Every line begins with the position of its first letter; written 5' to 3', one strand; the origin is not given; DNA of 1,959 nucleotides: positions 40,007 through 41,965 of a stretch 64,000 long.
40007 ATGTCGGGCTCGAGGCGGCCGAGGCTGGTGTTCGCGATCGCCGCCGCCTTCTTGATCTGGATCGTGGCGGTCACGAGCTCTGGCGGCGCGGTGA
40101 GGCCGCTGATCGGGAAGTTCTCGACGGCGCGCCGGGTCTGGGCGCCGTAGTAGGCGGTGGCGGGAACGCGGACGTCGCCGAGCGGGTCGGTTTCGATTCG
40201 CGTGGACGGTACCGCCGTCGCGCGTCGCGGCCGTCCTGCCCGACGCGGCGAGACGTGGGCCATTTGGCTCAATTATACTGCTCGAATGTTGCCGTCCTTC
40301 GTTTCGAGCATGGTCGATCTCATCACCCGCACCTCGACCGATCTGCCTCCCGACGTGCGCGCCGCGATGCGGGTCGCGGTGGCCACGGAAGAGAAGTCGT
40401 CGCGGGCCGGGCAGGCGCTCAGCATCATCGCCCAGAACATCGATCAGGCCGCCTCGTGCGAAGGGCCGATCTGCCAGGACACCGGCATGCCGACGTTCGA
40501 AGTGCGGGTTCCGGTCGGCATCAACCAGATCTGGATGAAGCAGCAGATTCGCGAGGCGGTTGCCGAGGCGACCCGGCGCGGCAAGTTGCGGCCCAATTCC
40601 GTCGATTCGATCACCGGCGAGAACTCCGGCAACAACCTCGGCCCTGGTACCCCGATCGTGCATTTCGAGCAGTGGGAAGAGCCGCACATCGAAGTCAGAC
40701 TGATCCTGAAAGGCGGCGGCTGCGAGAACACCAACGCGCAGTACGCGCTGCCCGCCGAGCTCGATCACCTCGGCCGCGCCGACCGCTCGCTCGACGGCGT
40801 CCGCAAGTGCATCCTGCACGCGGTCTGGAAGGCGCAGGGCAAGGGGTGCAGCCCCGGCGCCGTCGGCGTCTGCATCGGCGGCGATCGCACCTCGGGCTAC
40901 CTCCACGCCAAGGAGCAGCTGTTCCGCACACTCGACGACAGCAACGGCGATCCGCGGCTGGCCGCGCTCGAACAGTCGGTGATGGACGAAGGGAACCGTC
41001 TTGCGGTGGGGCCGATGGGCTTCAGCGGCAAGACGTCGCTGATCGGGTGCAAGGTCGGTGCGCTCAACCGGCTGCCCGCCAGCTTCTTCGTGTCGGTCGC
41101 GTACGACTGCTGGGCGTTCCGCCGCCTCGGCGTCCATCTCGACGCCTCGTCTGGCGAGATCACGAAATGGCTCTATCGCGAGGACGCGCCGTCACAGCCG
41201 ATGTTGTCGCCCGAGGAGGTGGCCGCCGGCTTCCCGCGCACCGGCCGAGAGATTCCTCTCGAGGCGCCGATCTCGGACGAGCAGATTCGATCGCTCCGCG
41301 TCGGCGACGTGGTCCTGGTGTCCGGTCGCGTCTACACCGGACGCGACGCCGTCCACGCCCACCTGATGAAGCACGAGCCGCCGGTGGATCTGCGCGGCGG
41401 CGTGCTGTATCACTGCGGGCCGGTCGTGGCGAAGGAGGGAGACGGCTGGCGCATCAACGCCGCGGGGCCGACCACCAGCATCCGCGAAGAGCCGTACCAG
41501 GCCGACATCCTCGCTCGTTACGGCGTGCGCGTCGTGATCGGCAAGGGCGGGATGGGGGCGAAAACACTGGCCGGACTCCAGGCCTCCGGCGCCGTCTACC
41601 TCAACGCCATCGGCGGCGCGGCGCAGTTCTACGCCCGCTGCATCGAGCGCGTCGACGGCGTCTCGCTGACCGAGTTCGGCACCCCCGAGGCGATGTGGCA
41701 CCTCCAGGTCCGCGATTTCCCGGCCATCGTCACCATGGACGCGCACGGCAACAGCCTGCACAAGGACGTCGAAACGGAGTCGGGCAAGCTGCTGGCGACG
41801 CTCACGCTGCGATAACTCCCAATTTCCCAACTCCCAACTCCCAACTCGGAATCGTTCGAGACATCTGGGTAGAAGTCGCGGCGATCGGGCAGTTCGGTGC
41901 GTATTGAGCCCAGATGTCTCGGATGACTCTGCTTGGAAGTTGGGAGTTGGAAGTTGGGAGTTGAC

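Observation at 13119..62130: Intergenic spacers across the window are filled with tandem 7-nt (G3N4) and 9-nt repeat arrays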

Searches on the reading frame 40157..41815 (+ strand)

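Call 7: search_protein_families(library=pfam, proteins=[window:40157-41815:+])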
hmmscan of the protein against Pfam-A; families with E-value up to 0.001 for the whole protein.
window:40157-41815:+ (552 aa): 2 families
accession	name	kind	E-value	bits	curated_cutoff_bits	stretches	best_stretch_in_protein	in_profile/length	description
PF05681.19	Fumerase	-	2.3e-69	234.2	25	1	51-325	3-268/270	Fumarate hydratase (Fumerase)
PF05683.17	Fumerase_C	-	6.5e-56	189.4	22.2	1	333-537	1-204/205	Fumarase C-terminus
